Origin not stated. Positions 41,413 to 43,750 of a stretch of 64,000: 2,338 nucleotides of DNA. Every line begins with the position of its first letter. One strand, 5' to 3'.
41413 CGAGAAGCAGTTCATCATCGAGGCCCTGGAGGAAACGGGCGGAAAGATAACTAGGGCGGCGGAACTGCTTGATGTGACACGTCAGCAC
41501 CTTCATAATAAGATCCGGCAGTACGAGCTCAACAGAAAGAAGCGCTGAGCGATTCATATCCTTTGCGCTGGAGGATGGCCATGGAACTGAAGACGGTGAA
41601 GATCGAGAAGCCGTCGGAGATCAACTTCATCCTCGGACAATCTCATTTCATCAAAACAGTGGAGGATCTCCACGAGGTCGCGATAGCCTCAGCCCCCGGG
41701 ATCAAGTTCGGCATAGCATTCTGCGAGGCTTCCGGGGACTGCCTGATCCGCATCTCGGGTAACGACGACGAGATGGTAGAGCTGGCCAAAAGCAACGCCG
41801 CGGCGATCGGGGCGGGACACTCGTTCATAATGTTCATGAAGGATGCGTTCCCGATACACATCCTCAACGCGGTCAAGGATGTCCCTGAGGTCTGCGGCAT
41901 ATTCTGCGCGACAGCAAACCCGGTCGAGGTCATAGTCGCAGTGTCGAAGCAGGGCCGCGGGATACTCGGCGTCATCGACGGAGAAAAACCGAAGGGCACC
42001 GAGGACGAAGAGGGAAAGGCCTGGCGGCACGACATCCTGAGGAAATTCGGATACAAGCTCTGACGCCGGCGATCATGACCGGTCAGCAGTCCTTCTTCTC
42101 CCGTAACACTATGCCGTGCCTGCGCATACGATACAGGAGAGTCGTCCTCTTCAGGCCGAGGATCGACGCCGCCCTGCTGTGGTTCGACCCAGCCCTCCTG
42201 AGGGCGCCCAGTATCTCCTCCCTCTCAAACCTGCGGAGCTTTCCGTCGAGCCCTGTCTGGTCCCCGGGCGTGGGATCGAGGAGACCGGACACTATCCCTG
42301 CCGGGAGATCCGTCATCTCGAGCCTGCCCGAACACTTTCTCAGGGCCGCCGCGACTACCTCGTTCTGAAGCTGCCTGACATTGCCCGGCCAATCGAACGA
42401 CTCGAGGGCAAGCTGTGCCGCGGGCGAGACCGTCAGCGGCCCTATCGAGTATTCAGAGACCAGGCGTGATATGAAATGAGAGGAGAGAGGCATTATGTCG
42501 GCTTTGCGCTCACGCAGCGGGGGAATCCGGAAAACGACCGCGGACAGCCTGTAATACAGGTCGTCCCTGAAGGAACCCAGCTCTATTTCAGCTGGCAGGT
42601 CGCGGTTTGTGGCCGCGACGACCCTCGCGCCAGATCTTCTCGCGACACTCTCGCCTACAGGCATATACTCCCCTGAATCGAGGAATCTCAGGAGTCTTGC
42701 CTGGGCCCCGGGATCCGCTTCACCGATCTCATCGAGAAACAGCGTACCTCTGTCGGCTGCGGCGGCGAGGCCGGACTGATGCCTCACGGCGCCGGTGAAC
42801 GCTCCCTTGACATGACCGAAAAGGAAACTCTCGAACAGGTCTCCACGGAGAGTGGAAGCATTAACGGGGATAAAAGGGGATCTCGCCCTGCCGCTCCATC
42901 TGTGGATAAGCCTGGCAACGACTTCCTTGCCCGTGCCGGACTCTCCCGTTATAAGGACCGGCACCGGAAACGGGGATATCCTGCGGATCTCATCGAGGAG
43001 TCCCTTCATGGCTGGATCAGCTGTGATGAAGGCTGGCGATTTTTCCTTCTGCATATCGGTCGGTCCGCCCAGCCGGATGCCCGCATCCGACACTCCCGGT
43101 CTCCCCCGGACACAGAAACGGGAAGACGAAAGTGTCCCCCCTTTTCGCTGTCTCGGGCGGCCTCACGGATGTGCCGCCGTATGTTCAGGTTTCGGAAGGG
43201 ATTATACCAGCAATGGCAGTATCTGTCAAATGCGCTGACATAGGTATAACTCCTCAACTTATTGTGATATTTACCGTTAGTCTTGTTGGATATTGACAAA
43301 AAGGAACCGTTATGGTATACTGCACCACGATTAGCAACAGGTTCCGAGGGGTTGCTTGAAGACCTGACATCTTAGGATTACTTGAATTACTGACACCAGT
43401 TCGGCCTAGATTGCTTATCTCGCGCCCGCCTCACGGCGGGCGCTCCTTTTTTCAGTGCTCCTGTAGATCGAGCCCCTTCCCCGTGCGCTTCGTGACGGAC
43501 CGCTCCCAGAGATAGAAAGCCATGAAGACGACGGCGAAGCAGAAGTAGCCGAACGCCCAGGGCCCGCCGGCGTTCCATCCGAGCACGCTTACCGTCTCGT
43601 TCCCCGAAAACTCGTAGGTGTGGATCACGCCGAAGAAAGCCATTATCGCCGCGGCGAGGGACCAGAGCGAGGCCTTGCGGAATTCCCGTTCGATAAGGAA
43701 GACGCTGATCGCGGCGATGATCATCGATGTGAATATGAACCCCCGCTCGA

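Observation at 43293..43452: Stand-alone ~125-nt transcript candidate with consensus promoter and intrinsic terminator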

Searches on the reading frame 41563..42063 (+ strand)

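Call 7: search_protein_families(library=pfam, proteins=[window:41563-42063:+])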
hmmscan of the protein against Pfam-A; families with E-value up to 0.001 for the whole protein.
window:41563-42063:+ (166 aa): 1 family
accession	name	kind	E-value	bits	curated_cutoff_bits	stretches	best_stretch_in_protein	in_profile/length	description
PF04008.19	Adenosine_kin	-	6.3e-74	247.3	25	1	12-165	1-154/154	Adenosine specific kinase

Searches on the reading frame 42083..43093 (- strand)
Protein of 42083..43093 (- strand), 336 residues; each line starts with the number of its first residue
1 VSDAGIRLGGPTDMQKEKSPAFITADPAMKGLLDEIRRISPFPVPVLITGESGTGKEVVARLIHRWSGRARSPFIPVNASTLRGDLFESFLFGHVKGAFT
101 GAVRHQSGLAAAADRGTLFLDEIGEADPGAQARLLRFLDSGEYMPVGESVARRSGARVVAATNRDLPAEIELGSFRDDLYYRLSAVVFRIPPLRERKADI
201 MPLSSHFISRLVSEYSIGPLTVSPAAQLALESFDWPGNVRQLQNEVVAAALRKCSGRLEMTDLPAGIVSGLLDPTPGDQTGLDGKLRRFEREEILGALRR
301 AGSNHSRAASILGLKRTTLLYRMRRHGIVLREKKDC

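Call 7: search_protein_families(library=pfam, proteins=[window:42083-43093:-])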
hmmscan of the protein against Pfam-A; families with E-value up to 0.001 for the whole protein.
window:42083-43093:- (336 aa): 8 families
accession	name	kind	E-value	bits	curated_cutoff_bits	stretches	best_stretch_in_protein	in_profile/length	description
PF00158.32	Sigma54_activat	-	7.9e-57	192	20.2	1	23-186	2-165/168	Sigma-54 interaction domain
PF14532.12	Sigma54_activ_2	-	8.8e-22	78.3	25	1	28-193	6-138/138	Sigma-54 interaction domain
PF25601.1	AAA_lid_14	-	1.2e-16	60.7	27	1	194-268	1-75/87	AAA+ ATPase lid domain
PF02954.25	HTH_8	-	1.1e-08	35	22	1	286-325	2-41/42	Bacterial regulatory protein, Fis family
PF07728.20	AAA_5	-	1.3e-08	35.3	22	1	45-164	1-123/139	AAA domain (dynein-related subfamily)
PF00004.35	AAA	-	7.6e-05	23.6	21.2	1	46-167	1-111/131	ATPase family associated with various cellular activities (AAA)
PF07724.20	AAA_2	-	0.00067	20.2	27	0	46-144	6-105/166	AAA domain (Cdc48 subfamily)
PF13191.12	AAA_16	-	0.00069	20.6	32.6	0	32-68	15-49/167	AAA ATPase domain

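Call 14: search_protein_families(library=ncbifam, proteins=[window:42083-43093:-], max_evalue=0.01)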
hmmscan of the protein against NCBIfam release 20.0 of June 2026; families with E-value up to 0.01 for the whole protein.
window:42083-43093:- (336 aa): 30 families (the best 25 are shown)
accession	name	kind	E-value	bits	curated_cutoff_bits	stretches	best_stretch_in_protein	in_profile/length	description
TIGR01817.1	nifA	equivalog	1.9e-82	277.7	528.85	2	17-251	193-426/534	nif-specific transcriptional activator NifA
NF038308.1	RNA_repair_RtcR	equivalog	3.1e-81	273.8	650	1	22-323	182-513/530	RNA repair transcriptional activator RtcR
TIGR01818.1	ntrC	equivalog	9.8e-79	265.3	558.6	1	15-268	129-382/463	nitrogen regulation protein NR(I)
NF003451.0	PRK05022.1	equivalog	3.1e-78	263.7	476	1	15-328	185-510/512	nitric oxide reductase transcriptional regulator NorR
NF008469.0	PRK11361.1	equivalog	8.1e-76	255.6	714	1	22-328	145-456/461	acetoacetate metabolism transcriptional regulator AtoC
NF041552.1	TF_PrdR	equivalog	1.4e-74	251.5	795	1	30-325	277-575/577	sigma-54 dependent transcriptional regulator PrdR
TIGR02915.1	PEP_resp_reg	equivalog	1.3e-72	245.1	502.6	1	19-328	138-444/445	PEP-CTERM-box response regulator transcription factor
NF007689.0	PRK10365.1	equivalog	8.3e-67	225.9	760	1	22-325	141-441/441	sigma-54-dependent response regulator transcription factor ZraR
NF050807.1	TransRegFlbDCaul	equivalog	3.8e-66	223.8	750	1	18-321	116-433/454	sigma-54-dependent transcriptional regulator FlbD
TIGR02974.1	phageshock_pspF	equivalog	4.9e-66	223.2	443.55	1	25-254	4-234/336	phage shock protein operon transcriptional activator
NF008085.0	PRK10820.1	equivalog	2.6e-64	217.7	576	1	21-333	205-517/520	transcriptional regulator TyrR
TIGR02329.1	propionate_PrpR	equivalog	3.4e-63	214.1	499.2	1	21-324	213-525/526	propionate catabolism operon regulatory protein PrpR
NF008176.1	PRK10923.1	equivalog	6.2e-63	213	620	1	20-269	138-387/469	nitrogen regulation protein NR(I)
NF041946.1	LuxO_transreg_Vib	equivalog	1.3e-62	212.2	800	1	16-252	129-365/463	quorum-sensing sigma-54 dependent transcriptional regulator LuxO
NF041906.1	V4R_TF_MobR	exception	2.2e-62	211.3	999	1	40-325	252-543/544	phenol degradation transcriptional regulator MobR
NF008622.0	PRK11608.1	equivalog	9.3e-55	185.9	529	1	26-263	12-250/329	phage shock protein operon transcriptional activator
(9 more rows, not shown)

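Call 34: find_homologous_proteins(query=window:42083-43054:-, max_evalue=1e-60)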
Query window:42083-43054:- (323 aa): 1944 proteins with E <= 1e-60 among 8000 candidates; the best 120 are listed.
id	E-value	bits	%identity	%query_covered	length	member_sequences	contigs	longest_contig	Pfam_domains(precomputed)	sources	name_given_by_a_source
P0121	7.7e-207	704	99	100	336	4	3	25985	PF00158.33,PF25601.2,PF02954.26,PF14532.13,PF07728.21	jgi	jgi:DNA-binding NtrC family response regulator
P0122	7.2e-167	572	82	100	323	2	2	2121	PF00158.33,PF25601.2,PF02954.26,PF00004.36,PF14532.13,PF07728.21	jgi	-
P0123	6.1e-166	569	80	100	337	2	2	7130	PF00158.33,PF25601.2,PF02954.26,PF14532.13,PF07728.21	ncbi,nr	ncbi:MAG: sigma-54-dependent Fis family transcriptional regulator [Candidatus Krumholzibacteria bact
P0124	1.3e-164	565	80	100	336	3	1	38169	PF00158.33,PF25601.2,PF02954.26,PF14532.13,PF07728.21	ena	-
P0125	3.3e-163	560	79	99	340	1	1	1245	PF00158.33,PF25601.2,PF02954.26,PF00004.36,PF14532.13,PF07728.21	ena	-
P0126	7.4e-163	559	78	100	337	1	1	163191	PF00158.33,PF25601.2,PF02954.26,PF14532.13,PF07728.21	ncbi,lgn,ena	-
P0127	1.3e-161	555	78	100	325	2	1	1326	PF00158.33,PF25601.2,PF02954.26,PF14532.13,PF07728.21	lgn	-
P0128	1.8e-161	555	79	99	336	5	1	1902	PF00158.33,PF25601.2,PF02954.26,PF00004.36,PF14532.13,PF07728.21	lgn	-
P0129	4.1e-161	554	77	100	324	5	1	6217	PF00158.33,PF25601.2,PF02954.26,PF00004.36,PF14532.13,PF07728.21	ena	-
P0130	5.0e-161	553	78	100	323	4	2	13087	PF00158.33,PF07724.21,PF25601.2,PF02954.26,PF14532.13,PF07728.21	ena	-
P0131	5.2e-161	553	78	99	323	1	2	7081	PF00158.33,PF25601.2,PF02954.26,PF00004.36,PF14532.13,PF07728.21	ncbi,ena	-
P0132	6.0e-161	553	78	99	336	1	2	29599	PF00158.33,PF25601.2,PF02954.26,PF00004.36,PF14532.13,PF07728.21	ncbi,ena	-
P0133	4.0e-159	547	77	99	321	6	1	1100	PF00158.33,PF25601.2,PF02954.26,PF14532.13,PF07728.21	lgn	-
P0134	2.1e-157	541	75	100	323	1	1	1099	PF00158.33,PF25601.2,PF02954.26,PF14532.13,PF07728.21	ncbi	-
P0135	4.0e-154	531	75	100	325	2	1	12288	PF00158.33,PF25601.2,PF02954.26,PF14532.13,PF07728.21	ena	-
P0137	9.9e-154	529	76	100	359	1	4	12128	PF00158.33,PF25601.2,PF02954.26,PF14532.13,PF07728.21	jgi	jgi:DNA-binding NtrC family response regulator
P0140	5.0e-153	527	74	99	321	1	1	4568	PF00158.33,PF25601.2,PF02954.26,PF14532.13,PF07728.21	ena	-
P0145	2.9e-120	419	65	95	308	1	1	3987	PF00158.33,PF25601.2,PF02954.26,PF14532.13,PF07728.21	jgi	jgi:DNA-binding NtrC family response regulator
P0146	2.9e-120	419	64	95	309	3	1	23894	PF00158.33,PF25601.2,PF02954.26,PF14532.13,PF07728.21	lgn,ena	-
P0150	1.6e-110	387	59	100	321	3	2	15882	PF00158.33,PF25601.2,PF02954.26,PF14532.13,PF07728.21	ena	-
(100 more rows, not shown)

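Call 35: find_encoding_contigs(protein=P0126, flank=2500, max_places=1)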
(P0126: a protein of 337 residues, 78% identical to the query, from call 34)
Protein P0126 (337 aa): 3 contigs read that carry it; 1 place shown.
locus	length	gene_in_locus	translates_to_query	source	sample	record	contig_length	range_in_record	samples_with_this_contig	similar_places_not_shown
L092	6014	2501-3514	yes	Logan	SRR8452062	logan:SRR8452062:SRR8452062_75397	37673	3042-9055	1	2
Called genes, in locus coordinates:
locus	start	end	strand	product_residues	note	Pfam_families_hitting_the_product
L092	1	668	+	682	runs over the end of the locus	PF00930:DPPIV_N (faint), PF26550:Tricorn_2nd (faint), PF07676:PD40 (weak), PF26549:Tricorn_N, PF01738:DLH, PF02129:Peptidase_S15 (weak), PF20434:BD-FAE (weak), PF00326:Peptidase_S9, +2 more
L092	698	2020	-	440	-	PF02369:Big_1 (weak)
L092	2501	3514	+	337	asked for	PF00158:Sigma54_activat, PF14532:Sigma54_activ_2, PF07728:AAA_5, PF25601:AAA_lid_14, PF02954:HTH_8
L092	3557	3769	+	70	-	-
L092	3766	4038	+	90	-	PF12441:CopG_antitoxin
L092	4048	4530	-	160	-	PF04008:Adenosine_kin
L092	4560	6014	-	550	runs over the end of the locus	PF01590:GAF, PF13185:GAF_2, PF13492:GAF_3, PF00158:Sigma54_activat, PF14532:Sigma54_activ_2, PF25601:AAA_lid_14, PF02954:HTH_8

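Call 36: find_encoding_contigs(protein=P0135, flank=2500, max_places=1)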
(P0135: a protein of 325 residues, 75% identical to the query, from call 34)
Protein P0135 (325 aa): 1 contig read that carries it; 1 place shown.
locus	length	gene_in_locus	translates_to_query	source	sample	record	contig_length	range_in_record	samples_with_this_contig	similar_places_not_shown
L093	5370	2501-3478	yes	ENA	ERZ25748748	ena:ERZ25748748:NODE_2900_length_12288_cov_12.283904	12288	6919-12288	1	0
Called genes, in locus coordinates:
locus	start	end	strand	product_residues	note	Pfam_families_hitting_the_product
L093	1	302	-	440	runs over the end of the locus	PF02369:Big_1 (weak)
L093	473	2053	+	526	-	-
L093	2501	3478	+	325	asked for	PF00158:Sigma54_activat, PF14532:Sigma54_activ_2, PF07728:AAA_5, PF25601:AAA_lid_14, PF02954:HTH_8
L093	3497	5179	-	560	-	PF24793:GINT1_N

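Call 37: find_encoding_contigs(protein=P0146, flank=2500, max_places=1)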
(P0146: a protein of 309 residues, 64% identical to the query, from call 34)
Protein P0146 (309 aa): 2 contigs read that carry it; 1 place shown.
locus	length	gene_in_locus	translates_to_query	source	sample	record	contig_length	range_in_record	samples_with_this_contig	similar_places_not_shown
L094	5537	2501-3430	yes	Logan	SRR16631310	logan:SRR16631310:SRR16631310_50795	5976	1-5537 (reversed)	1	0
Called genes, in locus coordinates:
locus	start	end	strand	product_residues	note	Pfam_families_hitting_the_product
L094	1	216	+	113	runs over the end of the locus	PF01740:STAS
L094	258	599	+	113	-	PF01740:STAS, PF13466:STAS_2 (weak)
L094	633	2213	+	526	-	-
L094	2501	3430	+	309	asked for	PF00158:Sigma54_activat, PF14532:Sigma54_activ_2, PF07728:AAA_5 (weak), PF25601:AAA_lid_14, PF02954:HTH_8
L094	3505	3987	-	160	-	PF04008:Adenosine_kin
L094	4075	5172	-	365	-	PF00850:Hist_deacetyl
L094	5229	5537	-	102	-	?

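Call 38: find_encoding_contigs(protein=P0150, flank=2500, max_places=1)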
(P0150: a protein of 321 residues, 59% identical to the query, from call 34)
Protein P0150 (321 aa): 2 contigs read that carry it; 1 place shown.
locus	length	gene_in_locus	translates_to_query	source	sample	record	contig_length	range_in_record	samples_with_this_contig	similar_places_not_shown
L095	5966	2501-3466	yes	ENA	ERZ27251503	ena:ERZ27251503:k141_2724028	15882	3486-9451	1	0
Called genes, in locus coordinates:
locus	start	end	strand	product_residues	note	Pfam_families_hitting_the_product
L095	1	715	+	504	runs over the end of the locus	PF01235:Na_Ala_symp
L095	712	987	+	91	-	PF11731:Cdd1, PF14520:HHH_5 (weak)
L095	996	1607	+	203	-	PF01596:Methyltransf_3 (weak), PF09445:Methyltransf_15, PF13649:Methyltransf_25 (faint)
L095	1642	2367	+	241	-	PF14329:DUF4386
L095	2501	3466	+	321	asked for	PF00158:Sigma54_activat, PF14532:Sigma54_activ_2, PF07728:AAA_5 (faint), PF25601:AAA_lid_14, PF02954:HTH_8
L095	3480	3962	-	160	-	PF04008:Adenosine_kin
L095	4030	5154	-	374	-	PF00850:Hist_deacetyl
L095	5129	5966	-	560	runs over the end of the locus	PF01590:GAF, PF13185:GAF_2, PF13492:GAF_3, PF00158:Sigma54_activat, PF14532:Sigma54_activ_2, PF07728:AAA_5 (faint), PF25601:AAA_lid_14, PF02954:HTH_8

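Call 48: find_encoding_contigs(protein=P0137, flank=2500, max_places=2)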
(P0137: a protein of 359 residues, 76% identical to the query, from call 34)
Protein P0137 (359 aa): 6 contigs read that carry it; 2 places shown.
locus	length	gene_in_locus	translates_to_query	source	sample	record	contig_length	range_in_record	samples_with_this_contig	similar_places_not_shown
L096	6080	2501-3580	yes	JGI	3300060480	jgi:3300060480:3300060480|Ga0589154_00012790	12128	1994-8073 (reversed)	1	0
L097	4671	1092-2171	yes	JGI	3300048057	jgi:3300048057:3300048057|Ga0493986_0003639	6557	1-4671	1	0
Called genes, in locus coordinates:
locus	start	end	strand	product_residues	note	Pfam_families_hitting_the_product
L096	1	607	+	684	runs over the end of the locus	PF26550:Tricorn_2nd (weak), PF00930:DPPIV_N (faint), PF07676:PD40, PF26549:Tricorn_N, PF01738:DLH, PF02129:Peptidase_S15 (weak), PF20434:BD-FAE, PF00326:Peptidase_S9, +3 more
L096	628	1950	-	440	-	PF02369:Big_1 (weak)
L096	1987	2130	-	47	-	-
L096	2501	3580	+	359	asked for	PF00158:Sigma54_activat, PF14532:Sigma54_activ_2, PF07728:AAA_5 (weak), PF25601:AAA_lid_14, PF02954:HTH_8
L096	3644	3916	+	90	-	PF04365:BrnT_toxin (weak)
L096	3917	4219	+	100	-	PF12441:CopG_antitoxin (weak)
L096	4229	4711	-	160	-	PF04008:Adenosine_kin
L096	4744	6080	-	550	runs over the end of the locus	PF01590:GAF, PF13185:GAF_2, PF13492:GAF_3, PF00158:Sigma54_activat, PF14532:Sigma54_activ_2, PF25601:AAA_lid_14, PF02954:HTH_8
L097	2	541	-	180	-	?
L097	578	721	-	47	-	-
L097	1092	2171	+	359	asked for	PF00158:Sigma54_activat, PF14532:Sigma54_activ_2, PF07728:AAA_5 (weak), PF25601:AAA_lid_14, PF02954:HTH_8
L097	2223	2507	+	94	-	PF04365:BrnT_toxin (faint)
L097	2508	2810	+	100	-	PF12441:CopG_antitoxin (weak)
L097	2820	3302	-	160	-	PF04008:Adenosine_kin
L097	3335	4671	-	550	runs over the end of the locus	PF01590:GAF, PF13185:GAF_2, PF13492:GAF_3, PF00158:Sigma54_activat, PF14532:Sigma54_activ_2, PF25601:AAA_lid_14, PF02954:HTH_8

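Call 49: find_encoding_contigs(protein=P0140, flank=2500, max_places=2)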
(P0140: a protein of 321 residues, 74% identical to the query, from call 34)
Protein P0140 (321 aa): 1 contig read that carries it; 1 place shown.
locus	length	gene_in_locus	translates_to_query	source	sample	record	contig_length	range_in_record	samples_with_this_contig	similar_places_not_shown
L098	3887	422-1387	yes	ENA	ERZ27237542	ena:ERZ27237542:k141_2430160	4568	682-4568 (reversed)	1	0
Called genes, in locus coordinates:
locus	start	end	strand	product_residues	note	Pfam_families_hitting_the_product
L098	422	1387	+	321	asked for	PF00158:Sigma54_activat, PF14532:Sigma54_activ_2, PF07728:AAA_5 (weak), PF25601:AAA_lid_14, PF02954:HTH_8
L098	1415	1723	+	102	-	PF04365:BrnT_toxin (weak)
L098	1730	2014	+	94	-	PF12441:CopG_antitoxin (weak)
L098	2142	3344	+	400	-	PF00365:PFK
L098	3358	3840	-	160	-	PF04008:Adenosine_kin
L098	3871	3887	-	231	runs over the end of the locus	?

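Call 50: find_encoding_contigs(protein=P0145, flank=2500, max_places=2)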
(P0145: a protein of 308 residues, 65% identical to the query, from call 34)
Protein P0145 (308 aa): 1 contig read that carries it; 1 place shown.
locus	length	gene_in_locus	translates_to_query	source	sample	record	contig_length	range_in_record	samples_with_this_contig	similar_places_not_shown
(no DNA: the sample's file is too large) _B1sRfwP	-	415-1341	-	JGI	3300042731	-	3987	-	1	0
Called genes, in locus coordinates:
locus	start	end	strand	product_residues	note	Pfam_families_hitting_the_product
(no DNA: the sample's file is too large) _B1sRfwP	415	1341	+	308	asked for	PF00158:Sigma54_activat, PF14532:Sigma54_activ_2, PF07728:AAA_5 (weak), PF25601:AAA_lid_14, PF02954:HTH_8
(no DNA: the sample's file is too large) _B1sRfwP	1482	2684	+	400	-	PF00365:PFK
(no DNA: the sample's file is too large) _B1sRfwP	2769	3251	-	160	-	PF04008:Adenosine_kin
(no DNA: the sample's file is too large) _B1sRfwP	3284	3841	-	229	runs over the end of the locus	PF00158:Sigma54_activat, PF14532:Sigma54_activ_2, PF25601:AAA_lid_14, PF02954:HTH_8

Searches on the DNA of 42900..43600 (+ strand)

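Call 5: search_rna_families(source=window, start=42900, end=43600, threshold=evalue, max_evalue=10, show_alignments=3)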
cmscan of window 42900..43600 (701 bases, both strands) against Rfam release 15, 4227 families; matches with E-value up to 10: 3.
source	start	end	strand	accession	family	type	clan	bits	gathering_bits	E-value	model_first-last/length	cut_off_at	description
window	43087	43177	-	RF02000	MIR1846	Gene; miRNA;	-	15.2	77.5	8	1-110/110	no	MIR1846 microRNA precursor family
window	43413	43446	-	RF01322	CRISPR-DR9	Gene; CRISPR;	-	13.6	45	8.8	1-37/37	no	CRISPR RNA direct repeat element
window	43409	43458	+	RF00236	ctRNA_pGA1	Gene; antisense;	-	13.5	45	8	1-79/79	no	ctRNA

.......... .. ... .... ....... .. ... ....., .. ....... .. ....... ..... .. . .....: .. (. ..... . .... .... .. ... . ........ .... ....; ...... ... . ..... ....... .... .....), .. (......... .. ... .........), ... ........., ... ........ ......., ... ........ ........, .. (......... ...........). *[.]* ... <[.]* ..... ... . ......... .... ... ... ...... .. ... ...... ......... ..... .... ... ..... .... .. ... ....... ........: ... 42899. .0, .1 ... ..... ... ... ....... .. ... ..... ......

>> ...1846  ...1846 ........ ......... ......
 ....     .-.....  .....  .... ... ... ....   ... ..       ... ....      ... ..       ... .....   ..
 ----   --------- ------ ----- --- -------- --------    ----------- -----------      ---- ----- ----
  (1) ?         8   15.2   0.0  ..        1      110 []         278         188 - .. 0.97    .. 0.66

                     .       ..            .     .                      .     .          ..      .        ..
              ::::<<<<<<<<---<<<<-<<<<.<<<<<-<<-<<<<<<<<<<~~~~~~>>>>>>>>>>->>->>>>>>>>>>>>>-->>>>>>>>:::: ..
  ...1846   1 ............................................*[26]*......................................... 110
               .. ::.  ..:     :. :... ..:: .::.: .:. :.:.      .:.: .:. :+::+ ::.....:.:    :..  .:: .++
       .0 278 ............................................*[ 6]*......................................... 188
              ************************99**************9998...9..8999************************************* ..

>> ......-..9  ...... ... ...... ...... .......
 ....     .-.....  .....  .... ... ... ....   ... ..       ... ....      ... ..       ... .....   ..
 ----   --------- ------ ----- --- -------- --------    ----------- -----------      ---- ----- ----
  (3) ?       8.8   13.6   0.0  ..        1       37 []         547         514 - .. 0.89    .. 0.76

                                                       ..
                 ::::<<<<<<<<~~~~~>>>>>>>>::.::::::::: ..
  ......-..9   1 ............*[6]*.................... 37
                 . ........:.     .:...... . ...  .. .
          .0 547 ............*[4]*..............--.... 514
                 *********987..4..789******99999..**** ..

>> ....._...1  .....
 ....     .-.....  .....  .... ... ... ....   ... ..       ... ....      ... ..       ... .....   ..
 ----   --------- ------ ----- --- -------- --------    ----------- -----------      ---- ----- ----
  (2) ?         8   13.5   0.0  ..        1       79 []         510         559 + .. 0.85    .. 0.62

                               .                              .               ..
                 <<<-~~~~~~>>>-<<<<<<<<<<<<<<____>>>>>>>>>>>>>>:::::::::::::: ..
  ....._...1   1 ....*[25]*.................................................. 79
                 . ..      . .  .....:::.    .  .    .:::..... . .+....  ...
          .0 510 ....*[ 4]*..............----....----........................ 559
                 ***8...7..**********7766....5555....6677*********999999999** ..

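Call 74: build_rna_model(alignment_id=A5, structure=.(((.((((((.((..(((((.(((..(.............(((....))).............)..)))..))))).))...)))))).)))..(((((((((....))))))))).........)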
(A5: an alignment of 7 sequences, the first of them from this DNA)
Model R1 built from alignment A5 (7 sequences, 126 columns); structure: as given.
model positions 125; base pairs 32; branch points 1; effective number of sequences 1.01; information 0.589 bits per position. Calibrated on 0.2 Mb of random sequence (short: E-values are rough).
structure used (alignment columns):
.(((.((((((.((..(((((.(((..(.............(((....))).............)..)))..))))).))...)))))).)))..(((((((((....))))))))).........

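Call 75: search_with_rna_model(model_id=R1, sources=[window, L006, L007, L008, L009, L086, L087, L089, L090, L091, L093, L094, L095, L096, L098], max_evalue=10)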
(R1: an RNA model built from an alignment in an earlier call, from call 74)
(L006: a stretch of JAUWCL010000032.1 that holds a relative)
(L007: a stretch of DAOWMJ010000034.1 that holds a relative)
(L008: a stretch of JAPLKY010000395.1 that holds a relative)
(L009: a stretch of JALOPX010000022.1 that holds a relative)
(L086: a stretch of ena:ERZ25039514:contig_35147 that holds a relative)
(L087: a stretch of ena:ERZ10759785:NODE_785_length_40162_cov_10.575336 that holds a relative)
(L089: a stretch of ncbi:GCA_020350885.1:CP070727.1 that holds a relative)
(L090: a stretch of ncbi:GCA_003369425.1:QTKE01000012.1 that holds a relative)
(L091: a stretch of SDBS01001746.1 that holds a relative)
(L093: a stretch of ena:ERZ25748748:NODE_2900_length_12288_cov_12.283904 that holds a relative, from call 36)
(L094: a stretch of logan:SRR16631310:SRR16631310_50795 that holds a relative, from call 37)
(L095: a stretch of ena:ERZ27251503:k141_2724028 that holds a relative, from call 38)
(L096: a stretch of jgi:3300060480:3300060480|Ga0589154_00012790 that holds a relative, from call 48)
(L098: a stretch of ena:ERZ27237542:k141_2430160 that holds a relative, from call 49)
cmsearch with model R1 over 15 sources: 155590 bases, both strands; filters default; matches with E-value up to 10: 9.
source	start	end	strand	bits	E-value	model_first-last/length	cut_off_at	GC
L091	170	294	-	150.9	5.3e-33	1-125/125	no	0.47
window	43328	43452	+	149.8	9.6e-33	1-125/125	no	0.52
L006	5616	5739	-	148.4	2e-32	1-125/125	no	0.47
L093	2068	2193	-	144.1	2.1e-31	1-125/125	no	0.49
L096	2212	2336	-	139.3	2.6e-30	1-125/125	no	0.51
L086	4593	4717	-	134.2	4e-29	1-125/125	no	0.5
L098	1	110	-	116.8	4.6e-25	1-110/125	3'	0.52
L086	4601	4623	+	16.3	0.1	94-116/125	no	0.83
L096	3051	3107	-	14.6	0.25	1-125/125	no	0.6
